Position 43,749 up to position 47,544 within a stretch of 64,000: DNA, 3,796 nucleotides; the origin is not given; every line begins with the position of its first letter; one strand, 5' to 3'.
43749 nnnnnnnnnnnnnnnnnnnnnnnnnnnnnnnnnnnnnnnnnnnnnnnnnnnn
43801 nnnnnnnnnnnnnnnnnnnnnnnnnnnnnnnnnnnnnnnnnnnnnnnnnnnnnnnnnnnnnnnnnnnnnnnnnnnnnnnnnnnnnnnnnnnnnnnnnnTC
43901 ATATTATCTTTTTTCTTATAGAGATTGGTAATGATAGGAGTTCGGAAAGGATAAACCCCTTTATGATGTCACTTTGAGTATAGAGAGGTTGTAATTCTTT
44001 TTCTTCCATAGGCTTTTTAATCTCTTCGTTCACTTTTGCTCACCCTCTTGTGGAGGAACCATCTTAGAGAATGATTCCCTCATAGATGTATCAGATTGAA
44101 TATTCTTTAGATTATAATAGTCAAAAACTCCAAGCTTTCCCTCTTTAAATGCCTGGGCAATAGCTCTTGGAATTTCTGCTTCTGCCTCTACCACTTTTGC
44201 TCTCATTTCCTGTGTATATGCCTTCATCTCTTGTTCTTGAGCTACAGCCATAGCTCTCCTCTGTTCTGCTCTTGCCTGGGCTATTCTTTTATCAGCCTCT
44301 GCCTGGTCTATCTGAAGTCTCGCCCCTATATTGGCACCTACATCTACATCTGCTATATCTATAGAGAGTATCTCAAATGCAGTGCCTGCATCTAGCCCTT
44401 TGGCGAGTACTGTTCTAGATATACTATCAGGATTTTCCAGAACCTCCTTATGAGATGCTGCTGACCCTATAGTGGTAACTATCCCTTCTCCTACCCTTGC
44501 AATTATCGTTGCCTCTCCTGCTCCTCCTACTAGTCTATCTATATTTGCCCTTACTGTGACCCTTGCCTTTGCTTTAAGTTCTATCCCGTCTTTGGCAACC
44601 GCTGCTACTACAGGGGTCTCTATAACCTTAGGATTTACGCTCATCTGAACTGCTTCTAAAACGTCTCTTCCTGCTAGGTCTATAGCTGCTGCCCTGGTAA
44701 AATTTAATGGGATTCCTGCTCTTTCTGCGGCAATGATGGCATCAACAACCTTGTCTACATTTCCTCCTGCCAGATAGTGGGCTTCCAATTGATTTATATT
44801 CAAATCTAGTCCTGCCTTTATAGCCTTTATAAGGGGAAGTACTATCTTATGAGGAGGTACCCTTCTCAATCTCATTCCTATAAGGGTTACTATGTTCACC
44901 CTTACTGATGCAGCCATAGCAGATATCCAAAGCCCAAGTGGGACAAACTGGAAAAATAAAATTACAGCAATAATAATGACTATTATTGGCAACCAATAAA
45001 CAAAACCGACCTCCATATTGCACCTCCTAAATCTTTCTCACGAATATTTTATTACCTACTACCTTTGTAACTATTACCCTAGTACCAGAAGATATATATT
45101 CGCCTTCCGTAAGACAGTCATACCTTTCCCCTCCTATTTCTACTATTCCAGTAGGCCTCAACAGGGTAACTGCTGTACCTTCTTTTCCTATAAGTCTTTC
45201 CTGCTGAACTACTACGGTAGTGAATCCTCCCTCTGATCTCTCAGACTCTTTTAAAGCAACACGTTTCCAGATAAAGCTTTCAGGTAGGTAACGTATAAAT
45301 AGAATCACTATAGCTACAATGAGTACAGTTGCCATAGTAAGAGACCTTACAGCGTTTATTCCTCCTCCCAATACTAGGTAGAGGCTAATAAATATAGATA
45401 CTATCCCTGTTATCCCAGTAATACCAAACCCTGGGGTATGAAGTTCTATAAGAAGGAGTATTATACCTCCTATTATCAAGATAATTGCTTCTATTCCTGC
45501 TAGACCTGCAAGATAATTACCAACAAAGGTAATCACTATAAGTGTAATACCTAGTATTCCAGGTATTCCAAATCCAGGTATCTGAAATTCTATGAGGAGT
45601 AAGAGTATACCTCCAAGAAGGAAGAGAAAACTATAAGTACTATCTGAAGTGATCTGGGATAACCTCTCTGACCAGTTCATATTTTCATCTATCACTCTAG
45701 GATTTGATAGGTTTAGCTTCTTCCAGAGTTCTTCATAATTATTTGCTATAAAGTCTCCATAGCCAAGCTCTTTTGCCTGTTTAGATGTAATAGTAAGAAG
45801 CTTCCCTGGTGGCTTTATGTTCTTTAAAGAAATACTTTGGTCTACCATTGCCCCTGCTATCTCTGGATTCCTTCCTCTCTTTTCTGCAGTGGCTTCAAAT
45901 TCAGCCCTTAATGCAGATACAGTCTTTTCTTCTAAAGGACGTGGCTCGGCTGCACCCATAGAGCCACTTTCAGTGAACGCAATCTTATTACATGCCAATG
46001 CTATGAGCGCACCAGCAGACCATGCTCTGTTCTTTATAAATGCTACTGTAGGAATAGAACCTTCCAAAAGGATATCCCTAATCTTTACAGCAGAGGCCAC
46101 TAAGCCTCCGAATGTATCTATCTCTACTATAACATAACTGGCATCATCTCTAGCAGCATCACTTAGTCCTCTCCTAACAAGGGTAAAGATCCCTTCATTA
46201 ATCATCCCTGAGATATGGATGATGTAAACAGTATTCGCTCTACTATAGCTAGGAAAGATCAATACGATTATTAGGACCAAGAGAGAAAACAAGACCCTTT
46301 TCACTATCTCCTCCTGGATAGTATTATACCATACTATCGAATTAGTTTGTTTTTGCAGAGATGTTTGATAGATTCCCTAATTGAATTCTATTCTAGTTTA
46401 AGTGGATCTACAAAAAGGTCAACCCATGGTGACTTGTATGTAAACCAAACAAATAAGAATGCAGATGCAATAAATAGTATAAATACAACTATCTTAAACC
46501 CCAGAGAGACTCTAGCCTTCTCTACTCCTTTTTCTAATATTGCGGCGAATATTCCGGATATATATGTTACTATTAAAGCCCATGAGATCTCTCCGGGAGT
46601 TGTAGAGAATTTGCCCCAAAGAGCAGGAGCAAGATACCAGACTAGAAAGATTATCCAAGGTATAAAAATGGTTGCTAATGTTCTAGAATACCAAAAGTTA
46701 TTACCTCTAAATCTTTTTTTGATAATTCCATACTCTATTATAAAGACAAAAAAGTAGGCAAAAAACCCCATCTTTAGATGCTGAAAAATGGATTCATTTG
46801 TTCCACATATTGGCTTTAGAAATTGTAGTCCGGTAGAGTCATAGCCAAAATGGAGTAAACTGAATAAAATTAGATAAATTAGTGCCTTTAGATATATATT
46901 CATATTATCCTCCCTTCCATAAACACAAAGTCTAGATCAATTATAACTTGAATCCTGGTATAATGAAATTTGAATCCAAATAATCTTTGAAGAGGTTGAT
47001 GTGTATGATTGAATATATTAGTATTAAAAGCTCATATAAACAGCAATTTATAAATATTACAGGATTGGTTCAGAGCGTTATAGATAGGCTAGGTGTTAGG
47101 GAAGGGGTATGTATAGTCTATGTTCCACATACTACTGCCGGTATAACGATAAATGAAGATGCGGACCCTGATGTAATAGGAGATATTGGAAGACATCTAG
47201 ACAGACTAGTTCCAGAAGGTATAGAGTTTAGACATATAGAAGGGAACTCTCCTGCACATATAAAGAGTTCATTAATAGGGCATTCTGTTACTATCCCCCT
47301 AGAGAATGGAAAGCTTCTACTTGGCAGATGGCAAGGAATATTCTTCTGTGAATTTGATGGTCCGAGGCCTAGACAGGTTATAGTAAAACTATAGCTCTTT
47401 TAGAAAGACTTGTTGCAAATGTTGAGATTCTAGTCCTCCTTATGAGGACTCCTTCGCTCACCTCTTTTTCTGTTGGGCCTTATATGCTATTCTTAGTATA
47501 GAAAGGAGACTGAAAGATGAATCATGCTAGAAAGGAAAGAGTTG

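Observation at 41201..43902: Compositionally distinct NurA-like/HerA-like two-gene operon (candidate mobile defence or DNA-end-processing module)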

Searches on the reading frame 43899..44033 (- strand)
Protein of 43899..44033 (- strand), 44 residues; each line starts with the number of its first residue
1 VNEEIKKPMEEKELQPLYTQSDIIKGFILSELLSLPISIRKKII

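Call 35: search_protein_families(library=pfam, proteins=[window:43899-44033:-], max_evalue=0.01)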
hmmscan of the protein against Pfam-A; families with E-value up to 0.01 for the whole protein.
window:43899-44033:- (44 aa): 0 families

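Call 70: find_homologous_proteins(query=A3, max_evalue=0.01)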
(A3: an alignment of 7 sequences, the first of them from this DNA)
Query A3 (7 sequences) (44 aa, profile of the alignment): 21 proteins with E <= 0.01 among 898 candidates.
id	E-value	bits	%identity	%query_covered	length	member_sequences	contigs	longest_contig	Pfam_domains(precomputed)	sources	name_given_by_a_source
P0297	9.8e-31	123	49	89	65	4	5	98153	-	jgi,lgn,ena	jgi:hypothetical protein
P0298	2.7e-29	119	41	77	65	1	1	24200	-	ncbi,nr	ncbi:MAG: hypothetical protein N2380_10355 [bacterium]|nr:hypothetical protein [bacterium]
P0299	7.9e-29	117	49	89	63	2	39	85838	-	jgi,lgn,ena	jgi:hypothetical protein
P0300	3.6e-28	115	50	73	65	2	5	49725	-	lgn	-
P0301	4.2e-28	115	45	70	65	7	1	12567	-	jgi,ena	-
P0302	7.8e-28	114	41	77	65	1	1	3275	-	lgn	-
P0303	8.7e-28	114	41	77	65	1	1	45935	-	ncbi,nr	ncbi:hypothetical protein H5T89_10495 [bacterium]|nr:hypothetical protein [bacterium]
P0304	5.1e-27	111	55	45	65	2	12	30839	-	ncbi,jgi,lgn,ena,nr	ncbi:MAG TPA: hypothetical protein PLH42_02340 [bacterium]|nr:hypothetical protein [bacterium] HOL54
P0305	7.1e-26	108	29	77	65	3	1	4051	-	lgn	-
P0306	2.0e-24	103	52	70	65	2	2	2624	-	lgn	-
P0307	3.8e-24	102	52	52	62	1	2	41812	-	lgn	-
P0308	6.7e-24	101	54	55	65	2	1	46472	-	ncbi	-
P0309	1.1e-23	101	52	70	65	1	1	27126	-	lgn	-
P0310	1.2e-21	94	48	70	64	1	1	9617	-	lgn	-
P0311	7.1e-20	89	57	52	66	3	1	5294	-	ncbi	-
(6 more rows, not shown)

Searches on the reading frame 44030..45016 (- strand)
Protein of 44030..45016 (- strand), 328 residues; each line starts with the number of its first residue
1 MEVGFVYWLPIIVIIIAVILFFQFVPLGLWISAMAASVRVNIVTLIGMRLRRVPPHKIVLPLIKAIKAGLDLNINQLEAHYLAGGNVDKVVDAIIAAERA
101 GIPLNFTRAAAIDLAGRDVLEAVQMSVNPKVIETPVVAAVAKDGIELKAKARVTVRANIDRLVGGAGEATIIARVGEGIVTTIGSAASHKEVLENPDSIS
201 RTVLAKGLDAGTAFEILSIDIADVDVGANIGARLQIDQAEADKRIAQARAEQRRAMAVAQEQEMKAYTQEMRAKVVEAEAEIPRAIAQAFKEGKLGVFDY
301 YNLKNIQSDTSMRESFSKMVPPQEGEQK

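Call 35: search_protein_families(library=pfam, proteins=[window:44030-45016:-], max_evalue=0.01)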
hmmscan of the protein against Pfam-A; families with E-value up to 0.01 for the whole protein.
window:44030-45016:- (328 aa): 1 family
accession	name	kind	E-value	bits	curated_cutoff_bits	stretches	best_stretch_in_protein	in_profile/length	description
PF12127.13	FloA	-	1.5e-164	547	34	1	11-318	5-312/314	Flotillin-like protein FloA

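Call 75: search_protein_families(library=padloc, proteins=[window:44030-45016:-], max_evalue=1e-8)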
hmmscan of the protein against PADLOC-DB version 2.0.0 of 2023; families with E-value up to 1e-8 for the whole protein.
window:44030-45016:- (328 aa): 0 families

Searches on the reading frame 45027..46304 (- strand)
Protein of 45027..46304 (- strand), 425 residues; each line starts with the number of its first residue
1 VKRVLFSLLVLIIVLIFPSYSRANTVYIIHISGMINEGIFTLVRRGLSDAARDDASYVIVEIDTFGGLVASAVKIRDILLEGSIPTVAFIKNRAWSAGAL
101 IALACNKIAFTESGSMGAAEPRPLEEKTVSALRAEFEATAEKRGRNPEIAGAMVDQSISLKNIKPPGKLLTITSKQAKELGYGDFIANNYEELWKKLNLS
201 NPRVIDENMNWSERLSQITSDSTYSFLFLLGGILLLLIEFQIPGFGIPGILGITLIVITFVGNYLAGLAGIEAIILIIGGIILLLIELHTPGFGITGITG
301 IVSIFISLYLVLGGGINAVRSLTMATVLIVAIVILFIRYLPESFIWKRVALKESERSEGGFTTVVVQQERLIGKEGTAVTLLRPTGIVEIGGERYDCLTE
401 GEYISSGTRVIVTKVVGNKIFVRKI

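Call 35: search_protein_families(library=pfam, proteins=[window:45027-46304:-], max_evalue=0.01)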
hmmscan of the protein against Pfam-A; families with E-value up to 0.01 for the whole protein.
window:45027-46304:- (425 aa): 4 families
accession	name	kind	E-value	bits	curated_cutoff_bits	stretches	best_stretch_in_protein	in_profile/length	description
PF25145.1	NfeD1b_N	-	1.2e-46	159.2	40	1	25-204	1-186/189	NfeD1b, N-terminal domain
PF24961.1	NfeD_membrane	-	2.7e-22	79.5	26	1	225-337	3-116/119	NfeD integral membrane domain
PF01957.25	NfeD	-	2.3e-16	60.1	29.1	1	369-424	2-57/57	NfeD-like C-terminal, partner-binding domain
PF01972.22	SDH_protease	-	4.4e-06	26.4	31.3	1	60-140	96-176/286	ClpP-like SDH-type serine proteinase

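Call 75: search_protein_families(library=padloc, proteins=[window:45027-46304:-], max_evalue=1e-8)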
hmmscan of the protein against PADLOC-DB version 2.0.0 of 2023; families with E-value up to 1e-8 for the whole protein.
window:45027-46304:- (425 aa): 0 families

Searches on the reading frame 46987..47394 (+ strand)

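Call 35: search_protein_families(library=pfam, proteins=[window:46987-47394:+], max_evalue=0.01)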
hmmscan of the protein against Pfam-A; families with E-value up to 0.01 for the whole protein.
window:46987-47394:+ (135 aa): 1 family
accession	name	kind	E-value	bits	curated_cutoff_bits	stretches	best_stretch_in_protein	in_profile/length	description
PF01894.22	UPF0047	-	4.2e-43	146.7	27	1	23-134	1-116/117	Uncharacterised protein family UPF0047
